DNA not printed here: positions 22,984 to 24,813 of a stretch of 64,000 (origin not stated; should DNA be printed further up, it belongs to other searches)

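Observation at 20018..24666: Two paralogous multiheme cytochromes c carrying type IX secretion (T9SS) sorting tails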

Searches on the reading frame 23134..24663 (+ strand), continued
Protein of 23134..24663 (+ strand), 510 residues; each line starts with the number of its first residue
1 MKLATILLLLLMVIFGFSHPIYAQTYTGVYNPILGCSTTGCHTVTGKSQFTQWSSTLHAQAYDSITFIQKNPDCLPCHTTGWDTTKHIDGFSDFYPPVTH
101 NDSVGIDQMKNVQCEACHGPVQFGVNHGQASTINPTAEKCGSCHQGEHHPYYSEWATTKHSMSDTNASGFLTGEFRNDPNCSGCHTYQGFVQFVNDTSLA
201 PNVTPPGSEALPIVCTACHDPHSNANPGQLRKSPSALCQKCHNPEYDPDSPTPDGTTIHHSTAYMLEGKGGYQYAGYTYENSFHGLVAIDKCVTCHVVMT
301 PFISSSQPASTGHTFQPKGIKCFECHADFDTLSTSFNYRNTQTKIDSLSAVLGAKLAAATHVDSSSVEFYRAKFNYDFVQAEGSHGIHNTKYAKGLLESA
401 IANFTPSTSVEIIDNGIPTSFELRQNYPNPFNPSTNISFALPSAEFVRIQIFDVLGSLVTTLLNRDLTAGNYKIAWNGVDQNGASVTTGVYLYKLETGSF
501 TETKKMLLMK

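Call 46: find_encoding_contigs(protein=P0052, flank=10000, max_places=1)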
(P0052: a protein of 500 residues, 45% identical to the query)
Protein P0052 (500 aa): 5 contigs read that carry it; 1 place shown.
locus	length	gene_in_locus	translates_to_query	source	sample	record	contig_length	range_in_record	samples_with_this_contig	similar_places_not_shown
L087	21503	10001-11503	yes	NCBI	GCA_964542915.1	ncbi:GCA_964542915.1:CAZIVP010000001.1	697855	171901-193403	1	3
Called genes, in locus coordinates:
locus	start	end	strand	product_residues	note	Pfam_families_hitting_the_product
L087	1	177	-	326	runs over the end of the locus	PF01515:PTA_PTB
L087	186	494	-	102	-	-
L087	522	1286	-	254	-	PF00142:Fer4_NifH (faint), PF01656:CbiA, PF02374:ArsA_ATPase, PF06564:CBP_BcsQ, PF09140:MipZ (faint), PF10609:ParA (weak), PF13614:AAA_31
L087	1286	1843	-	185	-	PF00936:BMC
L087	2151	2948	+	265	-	PF00246:Peptidase_M14, PF24827:AstE_AspA_cat, PF10994:DUF2817 (weak)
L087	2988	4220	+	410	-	PF07075:NamZ_N, PF20732:NamZ_C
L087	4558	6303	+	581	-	PF18962:Por_Secre_tail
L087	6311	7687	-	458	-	PF00072:Response_reg, PF00158:Sigma54_activat, PF13191:AAA_16 (weak), PF14532:Sigma54_activ_2, PF01078:Mg_chelatase (faint), PF07728:AAA_5, PF25601:AAA_lid_14, PF02954:HTH_8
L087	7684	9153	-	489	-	PF00672:HAMP (weak), PF00512:HisKA, PF02518:HATPase_c, PF14501:HATPase_c_5 (weak)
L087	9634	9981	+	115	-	PF00072:Response_reg (weak)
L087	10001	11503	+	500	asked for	PF02085:Cytochrom_CIII (faint), PF14522:Cytochrome_C7 (faint), PF14537:Cytochrom_c3_2 (faint), PF13435:Cytochrome_C554, PF09699:Paired_CXXCH_1, PF22113:Mtrc-MtrF_II-IV_dom, PF18962:Por_Secre_tail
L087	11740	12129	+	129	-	-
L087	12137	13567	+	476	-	PF01636:APH, PF22740:PapZ_C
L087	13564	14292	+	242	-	PF00483:NTP_transferase, PF12804:NTP_transf_3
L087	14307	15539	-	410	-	PF00924:MS_channel_2nd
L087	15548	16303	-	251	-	PF03575:Peptidase_S51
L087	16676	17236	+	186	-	PF00578:AhpC-TSA, PF08534:Redoxin, PF13911:AhpC-TSA_2 (weak)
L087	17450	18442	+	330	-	PF01145:Band_7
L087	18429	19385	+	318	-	PF01145:Band_7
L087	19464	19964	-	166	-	PF00210:Ferritin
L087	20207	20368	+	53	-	-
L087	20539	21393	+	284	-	PF00515:TPR_1 (faint), PF07719:TPR_2 (faint), PF09976:TPR_21 (faint), PF12895:ANAPC3 (faint), PF13181:TPR_8 (faint), PF13374:TPR_10 (faint), PF13432:TPR_16 (weak), PF25063:ARM_TT21_C (weak), +7 more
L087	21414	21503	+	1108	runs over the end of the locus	PF17757:UvrB_inter, PF02559:CarD_TRCF_RID, PF00270:DEAD, PF04851:ResIII, PF00271:Helicase_C, PF03461:TRCF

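Call 47: find_encoding_contigs(protein=P0026, flank=10000, max_places=1)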
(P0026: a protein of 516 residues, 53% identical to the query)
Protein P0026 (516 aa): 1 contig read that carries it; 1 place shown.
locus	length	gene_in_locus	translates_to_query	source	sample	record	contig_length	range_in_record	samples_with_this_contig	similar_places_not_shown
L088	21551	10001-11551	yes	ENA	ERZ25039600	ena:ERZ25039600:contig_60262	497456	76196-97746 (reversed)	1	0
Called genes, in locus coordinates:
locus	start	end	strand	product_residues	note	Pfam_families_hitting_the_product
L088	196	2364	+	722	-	PF14522:Cytochrome_C7 (faint), PF14537:Cytochrom_c3_2 (faint), PF22113:Mtrc-MtrF_II-IV_dom (weak), PF13860:FlgD_ig, PF18962:Por_Secre_tail (weak)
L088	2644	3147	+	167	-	PF13412:HTH_24 (faint), PF09339:HTH_IclR (faint), PF01047:MarR, PF12802:MarR_2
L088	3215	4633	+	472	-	PF14522:Cytochrome_C7 (faint), PF18962:Por_Secre_tail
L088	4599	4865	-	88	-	-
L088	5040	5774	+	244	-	-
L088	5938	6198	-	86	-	-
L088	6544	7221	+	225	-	-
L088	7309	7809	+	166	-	PF18962:Por_Secre_tail (weak), PF13860:FlgD_ig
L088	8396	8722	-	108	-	-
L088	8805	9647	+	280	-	PF00078:RVT_1, PF08388:GIIM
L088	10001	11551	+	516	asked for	PF09699:Paired_CXXCH_1 (faint), PF13435:Cytochrome_C554 (weak), PF14522:Cytochrome_C7 (faint), PF14537:Cytochrom_c3_2 (faint), PF22113:Mtrc-MtrF_II-IV_dom (weak), PF18962:Por_Secre_tail (weak), PF13860:FlgD_ig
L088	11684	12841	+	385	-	PF00266:Aminotran_5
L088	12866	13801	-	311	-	PF02541:Ppx-GppA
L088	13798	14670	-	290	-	PF06325:PrmA, PF02475:TRM5-TYW2_MTfase, PF05175:MTS, PF13489:Methyltransf_23, PF08241:Methyltransf_11 (weak), PF08242:Methyltransf_12 (weak), PF13649:Methyltransf_25, PF13847:Methyltransf_31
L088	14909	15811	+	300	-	PF13349:DUF4097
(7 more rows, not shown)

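Call 48: find_encoding_contigs(protein=P0099, flank=10000, max_places=1)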
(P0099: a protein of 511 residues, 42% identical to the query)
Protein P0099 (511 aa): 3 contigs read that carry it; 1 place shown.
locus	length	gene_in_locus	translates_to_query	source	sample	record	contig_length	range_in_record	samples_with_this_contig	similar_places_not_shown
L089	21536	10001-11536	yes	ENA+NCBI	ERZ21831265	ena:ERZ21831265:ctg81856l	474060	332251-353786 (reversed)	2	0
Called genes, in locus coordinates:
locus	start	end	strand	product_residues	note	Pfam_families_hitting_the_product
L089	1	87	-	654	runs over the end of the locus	PF13520:AA_permease_2, PF00324:AA_permease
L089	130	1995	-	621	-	PF00672:HAMP, PF00512:HisKA, PF02518:HATPase_c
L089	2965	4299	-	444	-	PF00072:Response_reg, PF12775:AAA_7 (faint), PF00158:Sigma54_activat, PF14532:Sigma54_activ_2, PF07724:AAA_2 (faint), PF07728:AAA_5, PF25601:AAA_lid_14, PF02954:HTH_8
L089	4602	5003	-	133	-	-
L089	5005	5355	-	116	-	PF06339:Ectoine_synth (weak), PF02311:AraC_binding (weak), PF07883:Cupin_2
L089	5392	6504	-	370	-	PF00365:PFK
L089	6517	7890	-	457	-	PF00072:Response_reg, PF00158:Sigma54_activat, PF14532:Sigma54_activ_2, PF01078:Mg_chelatase (faint), PF07728:AAA_5 (weak), PF25601:AAA_lid_14, PF02954:HTH_8 (weak)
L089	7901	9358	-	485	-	PF21563:Mcp40H-20_sensor (weak), PF00672:HAMP, PF02518:HATPase_c, PF13589:HATPase_c_3 (weak)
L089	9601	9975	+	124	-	PF00072:Response_reg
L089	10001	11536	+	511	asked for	PF22113:Mtrc-MtrF_II-IV_dom (weak), PF14522:Cytochrome_C7 (faint), PF14537:Cytochrom_c3_2 (faint), PF13435:Cytochrome_C554 (weak), PF09699:Paired_CXXCH_1 (weak), PF18962:Por_Secre_tail, PF13860:FlgD_ig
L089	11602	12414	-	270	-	PF07900:DUF1670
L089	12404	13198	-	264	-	PF07900:DUF1670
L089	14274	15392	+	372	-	PF08495:FIST, PF10442:FIST_C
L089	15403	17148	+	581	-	PF00989:PAS, PF08448:PAS_4 (weak), PF13426:PAS_9, PF08447:PAS_3, PF00989:PAS (weak), PF08448:PAS_4, PF00512:HisKA, PF02518:HATPase_c, +2 more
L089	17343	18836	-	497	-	PF14691:Fer4_20, PF07992:Pyr_redox_2, PF13450:NAD_binding_8, PF13738:Pyr_redox_3 (faint), PF01262:AlaDh_PNT_C (weak), PF00070:Pyr_redox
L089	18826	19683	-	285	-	PF00175:NAD_binding_1 (weak), PF10418:DHODB_Fe-S_bind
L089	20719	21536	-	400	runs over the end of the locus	PF00202:Aminotran_3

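Call 61: search_protein_families(library=ncbifam, proteins=[L003:11737-12291:+, L003:12338-13609:+, L003:13622-14827:+, L003:14848-15711:+, L001:11651-13222:-, L001:13244-14389:-], max_evalue=0.01)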
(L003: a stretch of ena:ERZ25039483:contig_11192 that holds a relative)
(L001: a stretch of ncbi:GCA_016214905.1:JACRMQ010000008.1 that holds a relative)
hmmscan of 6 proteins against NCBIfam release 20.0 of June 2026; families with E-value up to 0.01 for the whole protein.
L003:11737-12291:+ (185 aa): 9 families
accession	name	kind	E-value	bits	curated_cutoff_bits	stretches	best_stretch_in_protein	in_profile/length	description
NF041198.1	UshA_like_PCGU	equivalog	2.4e-17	62.7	275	1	25-161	398-511/519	UshA-like (seleno)protein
NF043010.1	Cyt554_Nsmonas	equivalog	2.5e-13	50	400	1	26-129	22-123/238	cytochrome c-550 CycA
TIGR03508.1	decahem_SO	subfamily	5.6e-06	26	192.2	1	88-164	3-83/258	DmsE family decaheme c-type cytochrome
TIGR01905.1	paired_CXXCH_1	subfamily_domain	4.2e-05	23.4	25.2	0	149-161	27-39/41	doubled CXXCH domain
NF047727.1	4hemeCytCCctA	equivalog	5.3e-05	23.3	180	0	136-173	22-59/109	tetraheme c-type cytochrome CctA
NF045713.1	CxxCH_16_HmcA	equivalog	0.00037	19.2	400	1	36-125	175-256/541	sulfate respiration complex hexadecaheme cytochrome HmcA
NF033196.2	c_type_nonphoto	exception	0.00072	19.7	70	0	33-97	26-94/98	c-type cytochrome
NF041895.1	choice_anch_V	domain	0.0017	18.4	42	0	11-56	3-44/150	choice-of-anchor V domain-containing protein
TIGR01904.2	GSu_C4xC__C2xCH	domain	0.0092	15.7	27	0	81-126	17-61/73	CxxxxCH/CxxCH domain c-type cytochrome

L003:12338-13609:+ (424 aa): 0 families

L003:13622-14827:+ (402 aa): 4 families
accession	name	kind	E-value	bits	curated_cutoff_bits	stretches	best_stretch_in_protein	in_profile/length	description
NF041781.1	mnquin_red_QrcA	equivalog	1.5e-09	37.7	180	1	36-85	28-77/174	menaquinone reductase multiheme cytochrome c subunit QrcA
TIGR04257.1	nanowire_3heme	domain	7.9e-08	32.4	40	2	34-91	8-74/75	c(7)-type cytochrome triheme domain-containing protein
NF043011.1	CytC7_Geobact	equivalog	0.0016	18.9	120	1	32-91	26-88/89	cytochrome c7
TIGR03508.1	decahem_SO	subfamily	0.0022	17.5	192.2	1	43-203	28-177/258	DmsE family decaheme c-type cytochrome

L003:14848-15711:+ (288 aa): 4 families
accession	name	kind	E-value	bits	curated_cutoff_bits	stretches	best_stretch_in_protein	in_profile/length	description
TIGR01904.2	GSu_C4xC__C2xCH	domain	4.5e-13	48.8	27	1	179-245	14-61/73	CxxxxCH/CxxCH domain c-type cytochrome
NF045722.1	c3_cytochr_TmcA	equivalog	0.0017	18.2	114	0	50-98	69-124/125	acidic tetraheme cytochrome c3 TmcA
NF045774.1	cytochro_C551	exception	0.0018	18.2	118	1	1-77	1-63/110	cytochrome c551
NF008659.0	PRK11659.1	equivalog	0.0046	16.7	184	0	61-106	46-90/188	cytochrome c nitrite reductase pentaheme subunit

L001:11651-13222:- (523 aa): 0 families

L001:13244-14389:- (381 aa): 0 families

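Call 66: find_encoding_contigs(protein=P0093, flank=10000, max_places=1)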
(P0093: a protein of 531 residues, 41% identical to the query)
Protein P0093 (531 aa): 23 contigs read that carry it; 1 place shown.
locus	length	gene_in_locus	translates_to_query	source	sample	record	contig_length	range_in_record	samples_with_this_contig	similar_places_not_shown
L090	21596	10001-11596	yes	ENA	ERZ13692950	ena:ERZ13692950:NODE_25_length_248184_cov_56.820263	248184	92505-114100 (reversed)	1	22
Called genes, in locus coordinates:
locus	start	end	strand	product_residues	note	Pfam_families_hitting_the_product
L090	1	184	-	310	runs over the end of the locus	PF02254:TrkA_N (faint), PF02737:3HCDH_N, PF03446:NAD_binding_2 (weak), PF03807:F420_oxidored (weak), PF00725:3HCDH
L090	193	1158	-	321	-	-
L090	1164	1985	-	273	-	PF12679:ABC2_membrane_2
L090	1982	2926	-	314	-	PF00005:ABC_tran, PF13304:AAA_21 (faint)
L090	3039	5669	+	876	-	PF00270:DEAD, PF04851:ResIII (weak), PF00271:Helicase_C, PF16124:RecQ_Zn_bind, PF09382:RQC (faint), PF00570:HRDC, PF14493:HTH_40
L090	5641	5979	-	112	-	PF14129:DUF4296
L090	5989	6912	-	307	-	PF08551:DUF1751, PF01694:Rhomboid, PF20216:DUF6576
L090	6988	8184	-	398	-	PF00162:PGK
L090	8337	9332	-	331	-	PF00044:Gp_dh_N, PF02800:Gp_dh_C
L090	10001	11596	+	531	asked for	PF02335:Cytochrom_C552 (faint), PF09699:Paired_CXXCH_1 (faint), PF14522:Cytochrome_C7 (faint), PF14537:Cytochrom_c3_2 (faint), PF13435:Cytochrome_C554 (faint), PF22113:Mtrc-MtrF_II-IV_dom (weak), PF18962:Por_Secre_tail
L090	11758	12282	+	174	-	PF09699:Paired_CXXCH_1 (faint), PF14522:Cytochrome_C7 (faint), PF14537:Cytochrom_c3_2 (faint), PF22113:Mtrc-MtrF_II-IV_dom, PF13435:Cytochrome_C554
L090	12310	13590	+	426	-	-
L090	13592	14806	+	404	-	PF02085:Cytochrom_CIII (faint), PF22113:Mtrc-MtrF_II-IV_dom (faint), PF14537:Cytochrom_c3_2 (faint), PF14522:Cytochrome_C7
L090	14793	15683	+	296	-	PF14522:Cytochrome_C7 (faint), PF14537:Cytochrom_c3_2 (faint), PF09698:GSu_C4xC__C2xCH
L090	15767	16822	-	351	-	PF17396:DUF1611_N, PF07755:DUF1611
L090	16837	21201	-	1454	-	PF01869:BcrAD_BadFG, PF09989:DUF2229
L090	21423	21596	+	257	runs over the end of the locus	PF03099:BPL_LplA_LipB, PF02237:BPL_C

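Call 68: find_encoding_contigs(protein=P0086, flank=10000, max_places=1)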
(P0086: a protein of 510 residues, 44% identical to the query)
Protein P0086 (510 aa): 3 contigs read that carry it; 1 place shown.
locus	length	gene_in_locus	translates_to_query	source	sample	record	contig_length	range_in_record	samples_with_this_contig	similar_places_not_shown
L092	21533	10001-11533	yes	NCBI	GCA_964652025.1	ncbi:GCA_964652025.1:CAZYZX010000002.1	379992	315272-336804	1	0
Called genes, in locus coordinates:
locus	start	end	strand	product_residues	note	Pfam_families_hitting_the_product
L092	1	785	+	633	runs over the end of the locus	PF08439:Peptidase_M3_N, PF01432:Peptidase_M3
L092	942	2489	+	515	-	PF01039:Carboxyl_trans, PF03255:ACCA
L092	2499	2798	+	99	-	PF25917:BSH_RND (faint), PF25919:BSH_CusB (faint), PF00364:Biotin_lipoyl, PF25973:BSH_CzcB (faint), PF25984:BSH_YknX (weak)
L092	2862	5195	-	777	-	-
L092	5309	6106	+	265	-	PF01670:Glyco_hydro_12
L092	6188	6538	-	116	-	PF02041:Auxin_BP (weak), PF06339:Ectoine_synth (weak), PF02311:AraC_binding, PF07883:Cupin_2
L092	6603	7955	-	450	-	PF00072:Response_reg, PF00158:Sigma54_activat, PF14532:Sigma54_activ_2, PF01078:Mg_chelatase (faint), PF07724:AAA_2 (weak), PF07728:AAA_5, PF25601:AAA_lid_14, PF02954:HTH_8 (weak)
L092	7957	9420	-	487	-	PF21563:Mcp40H-20_sensor, PF00672:HAMP, PF02518:HATPase_c, PF13589:HATPase_c_3 (faint)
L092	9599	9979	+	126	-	PF00072:Response_reg (weak)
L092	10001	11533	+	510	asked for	PF14522:Cytochrome_C7 (faint), PF14537:Cytochrom_c3_2 (faint), PF22113:Mtrc-MtrF_II-IV_dom (weak), PF13435:Cytochrome_C554 (weak), PF09699:Paired_CXXCH_1 (weak), PF18962:Por_Secre_tail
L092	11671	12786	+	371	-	PF08495:FIST (faint), PF10442:FIST_C (weak)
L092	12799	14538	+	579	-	PF00989:PAS, PF13188:PAS_8 (faint), PF13426:PAS_9, PF08447:PAS_3 (faint), PF00989:PAS, PF08448:PAS_4, PF13426:PAS_9, PF02518:HATPase_c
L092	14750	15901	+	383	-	PF05222:AlaDh_PNT_N, PF01262:AlaDh_PNT_C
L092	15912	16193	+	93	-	PF12769:PNTB_4TM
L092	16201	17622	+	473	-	PF02233:PNTB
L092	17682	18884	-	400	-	PF00202:Aminotran_3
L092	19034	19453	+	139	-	PF01894:YjbQ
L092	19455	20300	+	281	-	PF02265:S1-P1_nuclease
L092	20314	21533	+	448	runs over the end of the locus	PF07690:MFS_1, PF00854:PTR2, PF07690:MFS_1 (weak)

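Call 95: search_protein_families(library=pfam, proteins=[L092:8776-9420:-, L089:8714-9358:-, L087:8509-9153:-], max_evalue=1)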
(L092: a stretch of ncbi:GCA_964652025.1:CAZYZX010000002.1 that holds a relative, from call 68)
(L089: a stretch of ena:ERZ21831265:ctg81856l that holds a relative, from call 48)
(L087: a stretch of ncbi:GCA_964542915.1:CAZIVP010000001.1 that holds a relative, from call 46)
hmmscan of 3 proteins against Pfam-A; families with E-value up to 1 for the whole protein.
L092:8776-9420:- (215 aa): 6 families
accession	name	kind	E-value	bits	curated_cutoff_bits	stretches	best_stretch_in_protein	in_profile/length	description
PF21563.3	Mcp40H-20_sensor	-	1e-08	35.9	27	1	56-151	8-98/112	Methyl-accepting chemotaxis sensory transducer, class 40H, sensor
PF17203.10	sCache_3_2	-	0.031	14.8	28.4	1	64-139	37-112/140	Single cache domain 3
PF08343.15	RNR_N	-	0.035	14.6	29.4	1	82-133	7-58/82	Ribonucleotide reductase N-terminal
PF12666.12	PrgI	-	0.037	15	27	0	159-202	2-44/91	PrgI family protein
PF17152.10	CHASE8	-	0.17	12.6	27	1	64-131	29-96/102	Periplasmic sensor domain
PF19119.5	DUF5803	-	0.18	11.8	25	1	135-188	120-168/196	Family of unknown function (DUF5803)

L089:8714-9358:- (215 aa): 4 families
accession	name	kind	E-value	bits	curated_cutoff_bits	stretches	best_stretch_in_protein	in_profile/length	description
PF21563.3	Mcp40H-20_sensor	-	5.1e-07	30.4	27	1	56-157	8-105/112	Methyl-accepting chemotaxis sensory transducer, class 40H, sensor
PF17203.10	sCache_3_2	-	0.045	14.3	28.4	1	65-128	38-102/140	Single cache domain 3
PF14701.12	hDGE_amylase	-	0.06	12.9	27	1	35-132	257-351/439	Glycogen debranching enzyme, glucanotransferase domain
PF11845.13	Tll0287-like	-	0.075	13.9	24.1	1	121-154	86-114/144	Tll0287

L087:8509-9153:- (215 aa): 2 families
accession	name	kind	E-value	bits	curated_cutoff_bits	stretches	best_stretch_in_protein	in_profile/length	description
PF21563.3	Mcp40H-20_sensor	-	3.5e-05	24.5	27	1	50-158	2-105/112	Methyl-accepting chemotaxis sensory transducer, class 40H, sensor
PF00664.28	ABC_membrane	-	0.1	12.7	28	1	183-212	143-172/274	ABC transporter transmembrane region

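Call 96: search_solved_structures(query=L092:8776-9420:-, max_evalue=10, show_alignments=2)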
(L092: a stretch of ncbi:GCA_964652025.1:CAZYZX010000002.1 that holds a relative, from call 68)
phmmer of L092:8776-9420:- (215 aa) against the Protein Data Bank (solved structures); distinct sequences matched with E-value up to 10: 3.
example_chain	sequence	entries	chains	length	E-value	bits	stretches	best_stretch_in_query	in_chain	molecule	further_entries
3b42_A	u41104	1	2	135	0.0019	21.1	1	55-157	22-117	Methyl-accepting chemotaxis protein, putative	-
4ddt_A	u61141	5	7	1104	0.036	17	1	86-146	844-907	Reverse gyrase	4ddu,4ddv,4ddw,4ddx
7fsf_A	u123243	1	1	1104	0.038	16.9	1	86-146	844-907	Reverse gyrase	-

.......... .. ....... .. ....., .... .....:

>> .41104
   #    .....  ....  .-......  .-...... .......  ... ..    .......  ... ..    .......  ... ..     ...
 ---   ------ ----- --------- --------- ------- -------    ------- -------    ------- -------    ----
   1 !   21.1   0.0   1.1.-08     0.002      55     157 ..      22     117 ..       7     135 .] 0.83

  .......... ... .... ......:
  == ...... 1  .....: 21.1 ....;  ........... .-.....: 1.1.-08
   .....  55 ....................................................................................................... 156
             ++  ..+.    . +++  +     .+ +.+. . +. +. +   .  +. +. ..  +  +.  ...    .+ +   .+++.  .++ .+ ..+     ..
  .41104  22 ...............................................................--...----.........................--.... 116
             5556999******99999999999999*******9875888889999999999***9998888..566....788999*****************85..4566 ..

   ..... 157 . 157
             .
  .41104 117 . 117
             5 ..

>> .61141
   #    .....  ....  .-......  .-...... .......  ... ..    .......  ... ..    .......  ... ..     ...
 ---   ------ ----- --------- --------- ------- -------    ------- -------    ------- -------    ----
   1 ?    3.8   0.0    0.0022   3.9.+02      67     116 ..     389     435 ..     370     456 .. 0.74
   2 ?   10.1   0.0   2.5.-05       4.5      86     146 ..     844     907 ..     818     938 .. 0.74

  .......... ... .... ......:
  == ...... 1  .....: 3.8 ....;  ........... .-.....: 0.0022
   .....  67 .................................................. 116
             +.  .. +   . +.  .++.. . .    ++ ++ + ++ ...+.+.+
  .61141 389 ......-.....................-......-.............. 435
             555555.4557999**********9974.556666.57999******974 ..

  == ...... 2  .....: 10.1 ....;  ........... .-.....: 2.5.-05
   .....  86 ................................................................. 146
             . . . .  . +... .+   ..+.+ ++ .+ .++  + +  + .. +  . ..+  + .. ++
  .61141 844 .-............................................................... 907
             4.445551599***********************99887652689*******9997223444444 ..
